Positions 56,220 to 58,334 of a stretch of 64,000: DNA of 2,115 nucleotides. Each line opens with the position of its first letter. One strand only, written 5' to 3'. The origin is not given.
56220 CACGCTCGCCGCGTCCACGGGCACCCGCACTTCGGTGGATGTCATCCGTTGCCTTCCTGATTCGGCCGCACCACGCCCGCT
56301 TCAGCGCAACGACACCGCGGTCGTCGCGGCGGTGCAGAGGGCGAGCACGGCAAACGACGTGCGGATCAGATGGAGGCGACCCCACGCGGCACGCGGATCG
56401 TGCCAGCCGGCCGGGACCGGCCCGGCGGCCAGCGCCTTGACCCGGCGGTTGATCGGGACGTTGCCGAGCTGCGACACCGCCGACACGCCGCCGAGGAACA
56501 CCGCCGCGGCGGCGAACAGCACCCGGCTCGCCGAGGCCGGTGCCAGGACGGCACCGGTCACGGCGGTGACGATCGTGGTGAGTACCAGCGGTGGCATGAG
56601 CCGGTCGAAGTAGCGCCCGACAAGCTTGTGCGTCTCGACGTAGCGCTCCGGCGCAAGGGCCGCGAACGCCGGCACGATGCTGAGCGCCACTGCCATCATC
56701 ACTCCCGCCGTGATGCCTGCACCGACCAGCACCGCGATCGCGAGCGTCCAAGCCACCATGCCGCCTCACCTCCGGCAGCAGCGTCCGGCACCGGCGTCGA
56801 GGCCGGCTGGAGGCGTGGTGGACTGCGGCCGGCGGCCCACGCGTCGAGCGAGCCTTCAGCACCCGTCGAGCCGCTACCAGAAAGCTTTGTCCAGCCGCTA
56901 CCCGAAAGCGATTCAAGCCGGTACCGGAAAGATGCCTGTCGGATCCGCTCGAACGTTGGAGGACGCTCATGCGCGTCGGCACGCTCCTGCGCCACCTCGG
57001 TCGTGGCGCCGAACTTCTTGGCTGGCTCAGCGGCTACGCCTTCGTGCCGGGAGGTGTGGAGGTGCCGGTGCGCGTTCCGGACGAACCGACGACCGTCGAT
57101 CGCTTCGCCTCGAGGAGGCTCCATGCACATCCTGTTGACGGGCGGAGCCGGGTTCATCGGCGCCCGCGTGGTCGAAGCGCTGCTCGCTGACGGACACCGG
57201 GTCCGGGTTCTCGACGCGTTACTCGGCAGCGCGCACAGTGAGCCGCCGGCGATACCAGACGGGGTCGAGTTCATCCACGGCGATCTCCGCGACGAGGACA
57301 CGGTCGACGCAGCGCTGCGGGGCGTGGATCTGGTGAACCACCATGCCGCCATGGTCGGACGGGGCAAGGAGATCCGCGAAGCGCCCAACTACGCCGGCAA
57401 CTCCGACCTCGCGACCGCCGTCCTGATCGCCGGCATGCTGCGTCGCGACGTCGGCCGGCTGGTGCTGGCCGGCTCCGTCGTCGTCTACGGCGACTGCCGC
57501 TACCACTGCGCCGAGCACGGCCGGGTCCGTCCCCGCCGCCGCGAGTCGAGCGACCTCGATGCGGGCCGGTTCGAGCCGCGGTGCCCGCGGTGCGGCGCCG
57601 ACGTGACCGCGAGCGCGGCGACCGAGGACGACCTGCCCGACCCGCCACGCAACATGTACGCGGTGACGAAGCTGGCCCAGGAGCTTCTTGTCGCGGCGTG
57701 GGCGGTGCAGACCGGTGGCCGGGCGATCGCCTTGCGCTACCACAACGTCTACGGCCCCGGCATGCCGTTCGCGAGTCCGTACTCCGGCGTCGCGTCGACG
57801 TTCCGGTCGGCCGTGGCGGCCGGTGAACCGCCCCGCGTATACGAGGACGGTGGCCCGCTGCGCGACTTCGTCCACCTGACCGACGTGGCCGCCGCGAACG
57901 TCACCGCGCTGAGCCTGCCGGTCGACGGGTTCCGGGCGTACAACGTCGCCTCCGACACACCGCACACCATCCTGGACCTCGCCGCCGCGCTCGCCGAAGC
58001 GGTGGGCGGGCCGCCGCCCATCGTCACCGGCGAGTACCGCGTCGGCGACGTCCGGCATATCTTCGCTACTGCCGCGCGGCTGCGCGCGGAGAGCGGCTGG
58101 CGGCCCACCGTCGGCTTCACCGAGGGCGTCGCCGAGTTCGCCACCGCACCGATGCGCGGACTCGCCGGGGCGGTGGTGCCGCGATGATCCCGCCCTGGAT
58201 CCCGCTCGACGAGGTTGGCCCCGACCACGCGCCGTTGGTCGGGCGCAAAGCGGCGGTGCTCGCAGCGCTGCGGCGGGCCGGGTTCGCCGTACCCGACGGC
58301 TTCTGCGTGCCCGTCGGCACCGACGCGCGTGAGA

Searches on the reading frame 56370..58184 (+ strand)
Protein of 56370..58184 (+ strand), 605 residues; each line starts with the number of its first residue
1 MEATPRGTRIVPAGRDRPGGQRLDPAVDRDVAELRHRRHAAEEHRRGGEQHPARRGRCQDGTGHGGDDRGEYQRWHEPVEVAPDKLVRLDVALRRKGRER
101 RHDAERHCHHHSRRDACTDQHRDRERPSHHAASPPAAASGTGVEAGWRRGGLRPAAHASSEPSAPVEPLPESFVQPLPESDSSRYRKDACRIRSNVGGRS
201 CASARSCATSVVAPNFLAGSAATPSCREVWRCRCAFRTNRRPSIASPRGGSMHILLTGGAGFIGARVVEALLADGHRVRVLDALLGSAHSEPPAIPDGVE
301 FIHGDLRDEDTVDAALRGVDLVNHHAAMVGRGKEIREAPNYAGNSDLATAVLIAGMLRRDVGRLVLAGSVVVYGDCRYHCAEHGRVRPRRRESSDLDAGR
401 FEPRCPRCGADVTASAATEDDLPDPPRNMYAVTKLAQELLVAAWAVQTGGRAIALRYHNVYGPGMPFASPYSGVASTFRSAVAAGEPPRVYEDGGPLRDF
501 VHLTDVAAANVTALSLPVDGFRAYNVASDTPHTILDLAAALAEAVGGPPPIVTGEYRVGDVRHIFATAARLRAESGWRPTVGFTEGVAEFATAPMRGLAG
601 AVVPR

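Call 36: search_protein_families(library=pfam, proteins=[window:56370-58184:+], max_evalue=0.001)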
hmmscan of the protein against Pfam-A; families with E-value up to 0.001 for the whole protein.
window:56370-58184:+ (605 aa): 7 families
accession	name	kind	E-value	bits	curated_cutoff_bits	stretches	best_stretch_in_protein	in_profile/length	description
PF01370.27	Epimerase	-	6e-42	144.2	20.9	2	418-527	127-240/240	NAD dependent epimerase/dehydratase family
PF16363.11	GDP_Man_Dehyd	-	3e-24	86.5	27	2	420-589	143-331/332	GDP-mannose 4,6 dehydratase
PF01073.25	3Beta_HSD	-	5.4e-14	52.3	22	1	256-375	2-122/280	3-beta hydroxysteroid dehydrogenase/isomerase family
PF13460.12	NAD_binding_10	-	1.6e-09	38.3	27.2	1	258-373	1-102/184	NAD(P)H-binding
PF05368.20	NmrA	-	4e-09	36.9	27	1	253-336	4-85/298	NmrA-like family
PF07993.18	NAD_binding_4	-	2.9e-05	23.8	20.1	0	256-279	1-24/258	Male sterility protein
PF00106.31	adh_short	-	0.00047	20.1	26.6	0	253-319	2-71/195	short chain dehydrogenase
